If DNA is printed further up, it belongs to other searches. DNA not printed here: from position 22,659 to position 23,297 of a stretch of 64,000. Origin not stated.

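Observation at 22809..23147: Dicluster ferredoxin gene GTGA-coupled inside the bc operon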

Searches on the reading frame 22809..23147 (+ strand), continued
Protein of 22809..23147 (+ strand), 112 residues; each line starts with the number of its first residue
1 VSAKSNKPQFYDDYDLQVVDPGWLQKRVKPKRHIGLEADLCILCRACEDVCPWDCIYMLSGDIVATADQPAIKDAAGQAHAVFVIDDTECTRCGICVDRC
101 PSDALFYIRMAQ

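Call 16: find_related_loci(query=A1, collection=genome_contigs, flank=6000)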
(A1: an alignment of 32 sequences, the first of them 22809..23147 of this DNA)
Query A1 (112 aa) in genome_contigs; peptide patterns used: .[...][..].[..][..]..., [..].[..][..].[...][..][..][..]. (x = any residue, [..] = any of these).
599 stretches matched a pattern (row limit reached: there are more); 328 encode a relative of the query (tblastn E <= 1e-3); the best 80 are kept; 80 distinct loci.
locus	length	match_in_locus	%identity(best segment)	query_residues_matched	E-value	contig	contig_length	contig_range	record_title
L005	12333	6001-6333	87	1-111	7e-64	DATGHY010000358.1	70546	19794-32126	MAG TPA_asm: Actinomycetota bacterium isolate SMAG_U9793 k141_1678860, whole genome shotgun sequence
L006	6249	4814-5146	86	1-111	1e-62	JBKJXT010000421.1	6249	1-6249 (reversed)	MAG: Actinomycetota bacterium isolate swi_bin.182 k127_19211526, whole genome shotgun sequence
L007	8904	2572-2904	86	1-111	1e-62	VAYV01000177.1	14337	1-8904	MAG: Actinobacteria bacterium isolate AC_67 14_0929_05_20cm_scaffold_16766, whole genome shotgun sequence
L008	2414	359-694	83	1-112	8e-63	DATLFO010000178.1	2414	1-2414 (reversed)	MAG TPA_asm: Actinomycetota bacterium isolate SMAG_U13590 k141_56453, whole genome shotgun sequence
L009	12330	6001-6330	75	1-110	4e-56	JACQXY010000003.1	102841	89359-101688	MAG: Acidobacteria bacterium isolate NC_groundwater_1527_Pr4_S-0.65um_71_16 SR1-18-Sp65_coassembly_scaffold_101981, whol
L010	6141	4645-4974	75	1-110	2e-55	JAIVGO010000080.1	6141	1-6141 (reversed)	MAG: Actinomycetota bacterium isolate MAG113 MTG113_5275, whole genome shotgun sequence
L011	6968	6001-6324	74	1-108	2e-53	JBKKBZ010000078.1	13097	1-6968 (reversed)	MAG: Actinomycetota bacterium isolate swi_bin.382 S1Ck127_14327769_flag_1_multi_18.0000_len_13097, whole genome shotgun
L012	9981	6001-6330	71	1-110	4e-53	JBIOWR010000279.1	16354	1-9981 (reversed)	MAG: Actinomycetota bacterium isolate MAG077 k127_579818, whole genome shotgun sequence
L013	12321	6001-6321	67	4-110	8e-48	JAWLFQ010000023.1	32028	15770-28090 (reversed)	MAG: Nitriliruptoraceae bacterium isolate 21BLK6-1.bin.17 NODE_940_length_32028_cov_43.886655, whole genome shotgun sequ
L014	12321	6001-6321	67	4-110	1e-47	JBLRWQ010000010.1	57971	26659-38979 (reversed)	MAG: Nitriliruptoraceae bacterium isolate TamC05-15 NODE_10_length_57971_cov_5.079096, whole genome shotgun sequence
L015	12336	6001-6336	63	1-112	2e-47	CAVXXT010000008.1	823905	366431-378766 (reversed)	MAG: uncultured Actinomycetota bacterium isolate MFD04212.bin.2.223 genome assembly, contig: contig_801, whole genome sh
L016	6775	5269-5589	66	4-110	2e-47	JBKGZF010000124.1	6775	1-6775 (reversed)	MAG: Nitriliruptoraceae bacterium isolate C4M09_7 NODE_4007_length_6775_cov_6.257292, whole genome shotgun sequence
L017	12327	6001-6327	65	4-112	1e-47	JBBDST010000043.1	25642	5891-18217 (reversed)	MAG: Nitriliruptoraceae bacterium isolate LejiaC_58_22 Lejia_C_4429_length_25642_cov_13, whole genome shotgun sequence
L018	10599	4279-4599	65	4-110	2e-47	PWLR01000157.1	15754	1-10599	MAG: Nitriliruptoraceae bacterium isolate CSSed10_247 CS-Sed10-C7768, whole genome shotgun sequence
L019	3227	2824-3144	66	4-110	2e-47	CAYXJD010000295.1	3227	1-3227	MAG TPA_asm: uncultured Actinomycetota bacterium isolate binchicken_co13_51 genome assembly, contig: NODE_54869_length_3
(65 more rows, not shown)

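Call 23: search_protein_representatives(alignment_id=A1)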
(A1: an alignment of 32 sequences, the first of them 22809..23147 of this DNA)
Query: 32 sequences, 118 profile positions. Proteins with E-value up to 0.001 (for the whole library): 1453; up to 1e-10: 161; up to 1e-30: 10. The best 150 are listed.
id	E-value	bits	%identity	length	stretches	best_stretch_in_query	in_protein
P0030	2.1e-59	214.5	-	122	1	1-115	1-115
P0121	1.3e-47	176.4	-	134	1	4-114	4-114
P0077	1.5e-36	140.7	-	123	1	1-84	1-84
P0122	1.7e-35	137.3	-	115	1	2-80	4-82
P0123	1.2e-33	131.4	-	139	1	4-114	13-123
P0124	2.8e-33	130.2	-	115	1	2-86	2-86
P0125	1.7e-32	127.7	-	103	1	5-101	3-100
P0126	1.5e-31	124.6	-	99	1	5-75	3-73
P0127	3.2e-31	123.6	-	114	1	1-67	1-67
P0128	3.7e-31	123.4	-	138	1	7-113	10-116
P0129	1.0e-29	118.7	-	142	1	2-77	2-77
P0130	1.1e-29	118.7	-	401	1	2-78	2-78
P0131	1.4e-28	115.1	-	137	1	2-74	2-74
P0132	2.0e-28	114.6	-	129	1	8-109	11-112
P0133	2.9e-28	114.0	-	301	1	1-73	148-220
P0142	1.7e-26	108.3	-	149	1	7-113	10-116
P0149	1.1e-24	102.5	-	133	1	12-113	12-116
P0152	1.5e-21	92.3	-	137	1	12-113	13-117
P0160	7.0e-19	83.8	-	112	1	22-115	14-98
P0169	2.6e-17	78.7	-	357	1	25-103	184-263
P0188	9.5e-16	73.7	-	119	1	23-115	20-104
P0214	1.2e-13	66.9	-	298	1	28-109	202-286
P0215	1.2e-13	66.9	-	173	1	29-113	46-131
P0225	7.0e-13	64.4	-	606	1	29-112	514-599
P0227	7.4e-13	64.3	-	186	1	28-111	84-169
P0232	2.9e-12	62.4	-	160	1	29-108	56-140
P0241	7.3e-12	61.2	-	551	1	29-111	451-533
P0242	8.4e-12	60.9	-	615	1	28-110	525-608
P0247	1.0e-11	60.7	-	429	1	32-110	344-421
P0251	1.5e-11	60.2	-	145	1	27-113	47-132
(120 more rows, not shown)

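Call 24: predict_structure(alignment_id=A1)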
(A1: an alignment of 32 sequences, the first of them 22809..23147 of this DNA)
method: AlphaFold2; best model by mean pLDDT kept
length: 112 residues; sequences in the alignment: 32
mean_pLDDT: 48.9   pTM: 0.35
mean pLDDT of the five models: 48.9, 44.8, 44.3, 42.2, 41.7
residues with pLDDT >= 90: 0; 70-90: 3; 50-70: 56; < 50: 53
segments of 3 or more residues with pLDDT < 50: 1-41, 43-53
pLDDT, mean of each block of 10 residues (from residue 1): 35 39 38 34 41 52 61 67 60 55 55 49
secondary structure, 60 per line:
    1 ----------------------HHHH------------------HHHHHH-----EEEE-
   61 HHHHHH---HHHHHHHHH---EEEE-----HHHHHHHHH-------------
elements in order: H23-26 H45-50 E56-59 H61-66 H70-78 E82-85 H91-99

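Call 26: find_homologous_proteins(query=P0128, max_evalue=0.001)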
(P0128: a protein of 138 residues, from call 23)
Query P0128 (138 aa): 2107 proteins with E <= 0.001 among 2110 candidates; the best 120 are listed.
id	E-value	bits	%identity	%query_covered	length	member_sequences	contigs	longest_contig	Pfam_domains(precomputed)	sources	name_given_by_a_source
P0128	2.7e-92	324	100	100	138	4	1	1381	PF14697.12,PF12797.13,PF12837.13,PF00037.33,PF13484.12,PF12838.13,PF13237.12,PF13187.12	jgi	-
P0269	3.7e-90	317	98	100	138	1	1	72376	PF14697.12,PF12797.13,PF12837.13,PF00037.33,PF13484.12,PF12838.13,PF13237.12,PF13187.12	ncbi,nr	ncbi:MAG: 4Fe-4S dicluster domain-containing protein [Actinobacteria bacterium]|nr:4Fe-4S dicluster 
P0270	1.0e-81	290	90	98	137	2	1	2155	PF14697.12,PF12797.13,PF12837.13,PF00037.33,PF13484.12,PF12838.13,PF13459.12,PF13237.12,PF12800.13,PF13187.12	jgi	jgi:formate hydrogenlyase subunit 6/NADH:ubiquinone oxidoreductase subunit I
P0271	1.3e-80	286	88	100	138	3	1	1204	PF14697.12,PF12797.13,PF12837.13,PF00037.33,PF13484.12,PF12838.13,PF13237.12,PF12800.13,PF13187.12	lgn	-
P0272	1.5e-80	286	86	100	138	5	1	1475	PF14697.12,PF12797.13,PF12837.13,PF00037.33,PF13484.12,PF12838.13,PF13237.12,PF13187.12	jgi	jgi:formate hydrogenlyase subunit 6/NADH:ubiquinone oxidoreductase subunit I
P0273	1.8e-80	286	87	100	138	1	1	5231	PF14697.12,PF12797.13,PF12837.13,PF00037.33,PF13484.12,PF12838.13,PF13237.12,PF13187.12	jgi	jgi:formate hydrogenlyase subunit 6/NADH:ubiquinone oxidoreductase subunit I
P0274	1.9e-80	286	87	98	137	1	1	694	PF14697.12,PF12797.13,PF12837.13,PF00037.33,PF13484.12,PF12838.13,PF13237.12,PF13187.12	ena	-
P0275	2.4e-80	285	86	100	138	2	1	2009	PF14697.12,PF12797.13,PF12837.13,PF00037.33,PF13484.12,PF12838.13,PF13237.12,PF13187.12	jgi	jgi:ferredoxin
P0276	2.6e-80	285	88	100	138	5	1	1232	PF14697.12,PF12797.13,PF12837.13,PF00037.33,PF13484.12,PF12838.13,PF13237.12,PF13187.12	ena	-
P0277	2.8e-80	285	87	100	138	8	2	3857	PF14697.12,PF12797.13,PF12837.13,PF00037.33,PF13484.12,PF12838.13,PF13237.12,PF13187.12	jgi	jgi:ferredoxin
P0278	4.9e-80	284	86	100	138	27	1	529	PF14697.12,PF12797.13,PF12837.13,PF00037.33,PF13484.12,PF12838.13,PF13534.12,PF13237.12,PF13187.12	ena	-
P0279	6.8e-80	284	87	100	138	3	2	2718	PF14697.12,PF12797.13,PF12837.13,PF00037.33,PF13484.12,PF12838.13,PF13534.12,PF13237.12,PF13187.12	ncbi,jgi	jgi:formate hydrogenlyase subunit 6/NADH:ubiquinone oxidoreductase subunit I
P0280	7.3e-80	284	86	100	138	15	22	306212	PF14697.12,PF12797.13,PF12837.13,PF00037.33,PF13484.12,PF12838.13,PF13237.12,PF13187.12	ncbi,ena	ncbi:MAG: 4Fe-4S dicluster domain-containing protein [Acidimicrobiales bacterium]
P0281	1.4e-79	283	84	100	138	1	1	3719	PF14697.12,PF12797.13,PF12837.13,PF00037.33,PF13484.12,PF12838.13,PF13237.12,PF13187.12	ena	-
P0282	1.5e-79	283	85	100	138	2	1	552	PF14697.12,PF12797.13,PF12837.13,PF00037.33,PF13484.12,PF12838.13,PF13237.12,PF13187.12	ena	-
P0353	3.1e-76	272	82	100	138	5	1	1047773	PF14697.12,PF12797.13,PF12837.13,PF00037.33,PF13484.12,PF12838.13,PF13237.12,PF13187.12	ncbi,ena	-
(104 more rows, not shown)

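Call 27: find_encoding_contigs(protein=P0353, flank=7000, max_places=2)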
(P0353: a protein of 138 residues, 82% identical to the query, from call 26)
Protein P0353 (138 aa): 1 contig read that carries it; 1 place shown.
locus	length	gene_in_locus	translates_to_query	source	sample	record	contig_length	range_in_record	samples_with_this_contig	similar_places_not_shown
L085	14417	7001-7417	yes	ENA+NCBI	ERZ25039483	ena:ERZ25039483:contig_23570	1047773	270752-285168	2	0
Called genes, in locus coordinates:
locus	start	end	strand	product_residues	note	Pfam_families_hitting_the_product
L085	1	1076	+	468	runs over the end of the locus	PF00202:Aminotran_3 (faint)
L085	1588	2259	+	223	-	PF03446:NAD_binding_2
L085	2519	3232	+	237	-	PF00479:G6PD_N, PF02781:G6PD_C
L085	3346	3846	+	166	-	PF02781:G6PD_C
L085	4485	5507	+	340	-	PF01790:LGT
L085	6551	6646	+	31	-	-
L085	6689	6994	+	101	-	-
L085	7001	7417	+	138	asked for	PF13187:Fer4_9 (faint), PF14697:Fer4_21 (weak), PF13484:Fer4_16 (faint), PF12797:Fer4_2 (faint), PF13237:Fer4_10 (faint), PF12837:Fer4_6 (faint), PF12838:Fer4_7, PF00037:Fer4 (weak)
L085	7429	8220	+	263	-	PF00033:Cytochrome_B, PF14358:DUF4405 (weak), PF13631:Cytochrom_B_N_2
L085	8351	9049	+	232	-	PF00032:Cytochrom_B_C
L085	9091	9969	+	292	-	PF00355:Rieske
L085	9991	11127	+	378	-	PF00034:Cytochrom_C (weak), PF13442:Cytochrome_CBB3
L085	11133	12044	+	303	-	-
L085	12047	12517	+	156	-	PF00507:Oxidored_q4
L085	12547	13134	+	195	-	PF01058:Oxidored_q6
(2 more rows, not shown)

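Call 28: find_encoding_contigs(protein=P0280, flank=7000, max_places=2)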
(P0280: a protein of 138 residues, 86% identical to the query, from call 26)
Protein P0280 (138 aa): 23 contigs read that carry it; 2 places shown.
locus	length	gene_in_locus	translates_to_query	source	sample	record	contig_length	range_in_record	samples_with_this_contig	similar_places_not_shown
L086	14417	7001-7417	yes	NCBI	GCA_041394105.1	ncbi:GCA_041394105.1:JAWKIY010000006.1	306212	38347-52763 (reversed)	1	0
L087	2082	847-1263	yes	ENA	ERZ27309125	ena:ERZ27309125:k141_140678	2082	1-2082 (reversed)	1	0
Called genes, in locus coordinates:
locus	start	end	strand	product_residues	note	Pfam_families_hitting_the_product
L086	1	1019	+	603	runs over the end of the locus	PF13439:Glyco_transf_4, PF13579:Glyco_trans_4_4 (weak), PF20706:GT4-conflict, PF00534:Glycos_transf_1, PF13692:Glyco_trans_1_4, PF13524:Glyco_trans_1_2, PF00590:TP_methylase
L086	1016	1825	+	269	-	PF02602:HEM4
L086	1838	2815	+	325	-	PF00490:ALAD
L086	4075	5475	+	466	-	PF00479:G6PD_N, PF02781:G6PD_C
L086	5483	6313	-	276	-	-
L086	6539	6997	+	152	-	-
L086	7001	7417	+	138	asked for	PF13187:Fer4_9 (faint), PF14697:Fer4_21 (weak), PF13484:Fer4_16 (faint), PF12797:Fer4_2 (faint), PF13237:Fer4_10 (faint), PF12837:Fer4_6 (faint), PF12838:Fer4_7, PF00037:Fer4 (weak)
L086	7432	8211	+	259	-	PF00033:Cytochrome_B, PF14358:DUF4405 (weak), PF13631:Cytochrom_B_N_2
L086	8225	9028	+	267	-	PF00032:Cytochrom_B_C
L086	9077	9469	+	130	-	-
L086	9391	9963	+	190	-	PF00355:Rieske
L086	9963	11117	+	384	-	PF00034:Cytochrom_C (weak), PF13442:Cytochrome_CBB3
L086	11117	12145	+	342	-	-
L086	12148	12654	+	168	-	PF00507:Oxidored_q4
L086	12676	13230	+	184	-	PF01058:Oxidored_q6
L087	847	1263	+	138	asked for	PF13187:Fer4_9 (faint), PF14697:Fer4_21 (weak), PF13484:Fer4_16 (faint), PF12797:Fer4_2 (faint), PF13237:Fer4_10 (faint), PF12837:Fer4_6 (faint), PF12838:Fer4_7, PF00037:Fer4 (weak)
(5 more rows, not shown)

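Call 29: find_encoding_contigs(protein=P0123, flank=7000, max_places=2)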
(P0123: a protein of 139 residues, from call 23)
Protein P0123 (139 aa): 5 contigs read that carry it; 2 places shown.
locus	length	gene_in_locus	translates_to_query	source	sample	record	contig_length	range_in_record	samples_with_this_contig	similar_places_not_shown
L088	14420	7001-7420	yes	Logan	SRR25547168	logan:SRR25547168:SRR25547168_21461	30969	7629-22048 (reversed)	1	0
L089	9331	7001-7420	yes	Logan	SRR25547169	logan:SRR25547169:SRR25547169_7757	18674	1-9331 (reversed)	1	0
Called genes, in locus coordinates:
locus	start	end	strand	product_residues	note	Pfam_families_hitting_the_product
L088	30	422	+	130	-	PF03100:CcmE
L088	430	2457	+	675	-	PF01578:Cytochrom_C_asm, PF16327:CcmF_C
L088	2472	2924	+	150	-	PF03918:CcmH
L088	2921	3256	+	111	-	-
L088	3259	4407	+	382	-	-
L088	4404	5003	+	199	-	PF00005:ABC_tran, PF13304:AAA_21 (faint)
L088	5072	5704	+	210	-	PF03379:CcmB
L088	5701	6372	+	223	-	PF01578:Cytochrom_C_asm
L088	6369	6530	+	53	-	-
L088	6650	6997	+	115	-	-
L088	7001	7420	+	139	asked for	PF13187:Fer4_9 (faint), PF14697:Fer4_21 (faint), PF13484:Fer4_16 (faint), PF13237:Fer4_10, PF13183:Fer4_8 (weak), PF12838:Fer4_7, PF13534:Fer4_17 (weak), PF00037:Fer4, +3 more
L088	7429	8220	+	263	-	PF00033:Cytochrome_B, PF14358:DUF4405 (weak), PF13631:Cytochrom_B_N_2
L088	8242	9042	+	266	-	PF00032:Cytochrom_B_C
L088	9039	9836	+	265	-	PF00355:Rieske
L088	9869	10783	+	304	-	PF00034:Cytochrom_C (weak), PF13442:Cytochrome_CBB3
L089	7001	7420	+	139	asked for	PF13187:Fer4_9 (faint), PF14697:Fer4_21 (faint), PF13484:Fer4_16 (faint), PF13237:Fer4_10, PF13183:Fer4_8 (weak), PF12838:Fer4_7, PF13534:Fer4_17 (weak), PF00037:Fer4, +3 more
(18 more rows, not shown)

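Call 30: list_cluster_members(proteins=[P0123, P0149, P0160, P0188, P0215, P0227, P0152, P0132, P0142, P0121])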
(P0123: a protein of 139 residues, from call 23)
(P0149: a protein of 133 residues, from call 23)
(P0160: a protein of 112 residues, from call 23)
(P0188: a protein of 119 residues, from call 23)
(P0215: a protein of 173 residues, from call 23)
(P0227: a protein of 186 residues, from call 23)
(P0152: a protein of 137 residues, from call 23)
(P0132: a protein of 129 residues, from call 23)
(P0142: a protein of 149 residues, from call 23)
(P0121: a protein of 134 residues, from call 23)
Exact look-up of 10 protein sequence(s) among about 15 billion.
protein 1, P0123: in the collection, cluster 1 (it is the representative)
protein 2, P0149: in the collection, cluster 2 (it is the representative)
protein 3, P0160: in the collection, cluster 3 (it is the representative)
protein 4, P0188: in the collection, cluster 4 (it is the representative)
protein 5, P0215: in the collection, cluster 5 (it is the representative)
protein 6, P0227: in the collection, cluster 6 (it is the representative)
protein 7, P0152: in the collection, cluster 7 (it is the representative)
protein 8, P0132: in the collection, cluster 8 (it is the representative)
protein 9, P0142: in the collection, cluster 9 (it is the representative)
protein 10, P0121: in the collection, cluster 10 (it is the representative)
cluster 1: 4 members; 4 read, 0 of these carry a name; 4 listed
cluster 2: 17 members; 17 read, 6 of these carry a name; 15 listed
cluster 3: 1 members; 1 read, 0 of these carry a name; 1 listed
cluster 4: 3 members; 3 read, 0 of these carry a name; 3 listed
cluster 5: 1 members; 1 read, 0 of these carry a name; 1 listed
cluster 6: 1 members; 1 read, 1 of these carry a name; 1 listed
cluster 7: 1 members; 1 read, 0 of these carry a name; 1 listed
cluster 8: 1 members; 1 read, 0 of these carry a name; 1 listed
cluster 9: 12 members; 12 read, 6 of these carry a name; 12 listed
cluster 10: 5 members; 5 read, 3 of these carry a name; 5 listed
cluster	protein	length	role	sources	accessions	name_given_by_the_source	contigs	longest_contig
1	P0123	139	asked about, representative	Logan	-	-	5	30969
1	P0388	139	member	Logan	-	-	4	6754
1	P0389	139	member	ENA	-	-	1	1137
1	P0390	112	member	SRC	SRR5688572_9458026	-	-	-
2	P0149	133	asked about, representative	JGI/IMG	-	-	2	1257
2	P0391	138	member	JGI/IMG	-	NAD-dependent dihydropyrimidine dehydrogenase PreA subunit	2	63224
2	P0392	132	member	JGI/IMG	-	NAD-dependent dihydropyrimidine dehydrogenase PreA subunit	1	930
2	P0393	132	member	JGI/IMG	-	NAD-dependent dihydropyrimidine dehydrogenase PreA subunit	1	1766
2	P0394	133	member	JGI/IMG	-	NAD-dependent dihydropyrimidine dehydrogenase PreA subunit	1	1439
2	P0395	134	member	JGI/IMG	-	NAD-dependent dihydropyrimidine dehydrogenase PreA subunit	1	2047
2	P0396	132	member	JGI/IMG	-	NAD-dependent dihydropyrimidine dehydrogenase PreA subunit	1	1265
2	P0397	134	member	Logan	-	-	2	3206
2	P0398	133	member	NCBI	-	-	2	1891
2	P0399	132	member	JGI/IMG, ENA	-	-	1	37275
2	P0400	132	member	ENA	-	-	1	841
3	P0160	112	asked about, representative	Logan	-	-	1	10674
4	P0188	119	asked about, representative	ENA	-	-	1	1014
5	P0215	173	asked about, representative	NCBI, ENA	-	-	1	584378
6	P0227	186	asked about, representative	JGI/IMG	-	formate dehydrogenase major subunit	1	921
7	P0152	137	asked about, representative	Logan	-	-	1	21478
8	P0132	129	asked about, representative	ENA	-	-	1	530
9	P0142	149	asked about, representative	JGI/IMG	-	ferredoxin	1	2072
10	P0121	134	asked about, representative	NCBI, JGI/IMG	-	formate hydrogenlyase subunit 6/NADH:ubiquinone oxidoreductase subunit I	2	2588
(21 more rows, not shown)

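Call 31: find_encoding_contigs(protein=P0391, flank=7000, max_places=1)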
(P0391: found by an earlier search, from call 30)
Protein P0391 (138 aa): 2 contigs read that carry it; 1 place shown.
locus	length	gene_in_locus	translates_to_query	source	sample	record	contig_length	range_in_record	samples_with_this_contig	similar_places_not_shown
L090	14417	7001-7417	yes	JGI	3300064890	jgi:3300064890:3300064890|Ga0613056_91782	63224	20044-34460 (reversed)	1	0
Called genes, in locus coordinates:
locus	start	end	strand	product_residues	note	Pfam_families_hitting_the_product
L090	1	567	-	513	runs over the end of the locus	PF00115:COX1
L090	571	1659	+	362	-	PF13620:CarboxypepD_reg (weak), PF22904:NOMO1-like_2nd (faint)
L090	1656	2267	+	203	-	PF00005:ABC_tran, PF13304:AAA_21 (faint)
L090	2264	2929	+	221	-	PF03379:CcmB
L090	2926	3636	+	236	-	PF01578:Cytochrom_C_asm, PF27518:CcmC (weak)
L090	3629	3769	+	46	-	-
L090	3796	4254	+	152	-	PF03100:CcmE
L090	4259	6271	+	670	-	PF01578:Cytochrom_C_asm, PF16327:CcmF_C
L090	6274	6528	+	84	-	-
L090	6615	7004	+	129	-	-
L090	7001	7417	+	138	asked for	PF13187:Fer4_9 (faint), PF14697:Fer4_21 (faint), PF00037:Fer4 (weak), PF12797:Fer4_2 (faint), PF13237:Fer4_10 (faint), PF13484:Fer4_16 (faint), PF00037:Fer4 (weak), PF12838:Fer4_7 (weak)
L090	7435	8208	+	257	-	PF00033:Cytochrome_B, PF13631:Cytochrom_B_N_2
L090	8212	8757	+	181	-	PF00032:Cytochrom_B_C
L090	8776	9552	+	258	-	PF00355:Rieske (weak)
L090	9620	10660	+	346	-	PF00034:Cytochrom_C, PF13442:Cytochrome_CBB3, PF00034:Cytochrom_C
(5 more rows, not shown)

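Call 32: find_encoding_contigs(protein=P0160, flank=7000, max_places=1)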
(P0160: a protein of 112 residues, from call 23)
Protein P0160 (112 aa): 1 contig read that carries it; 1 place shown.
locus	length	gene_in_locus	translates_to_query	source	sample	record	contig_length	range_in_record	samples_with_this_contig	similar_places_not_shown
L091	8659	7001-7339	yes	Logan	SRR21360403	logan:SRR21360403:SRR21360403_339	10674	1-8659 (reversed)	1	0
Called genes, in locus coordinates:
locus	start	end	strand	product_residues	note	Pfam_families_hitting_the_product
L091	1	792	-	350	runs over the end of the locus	PF13473:Cupredoxin_1, PF00127:Copper-bind (faint), PF13473:Cupredoxin_1 (weak)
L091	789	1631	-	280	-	PF09678:Caa3_CtaG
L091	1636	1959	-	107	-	PF03626:COX4_pro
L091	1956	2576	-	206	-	PF00510:COX3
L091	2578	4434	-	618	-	PF00115:COX1, PF12270:Cyt_c_ox_IV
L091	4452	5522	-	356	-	PF02790:COX2_TM, PF00116:COX2, PF00034:Cytochrom_C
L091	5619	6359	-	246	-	PF02683:DsbD_TM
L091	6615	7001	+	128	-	-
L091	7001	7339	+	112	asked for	PF12797:Fer4_2 (weak), PF13237:Fer4_10, PF00037:Fer4 (weak), PF12838:Fer4_7, PF14697:Fer4_21, PF12837:Fer4_6 (weak), PF13183:Fer4_8, PF13187:Fer4_9, +5 more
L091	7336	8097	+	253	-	PF00033:Cytochrome_B, PF14358:DUF4405 (weak), PF13631:Cytochrom_B_N_2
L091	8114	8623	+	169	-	PF00032:Cytochrom_B_C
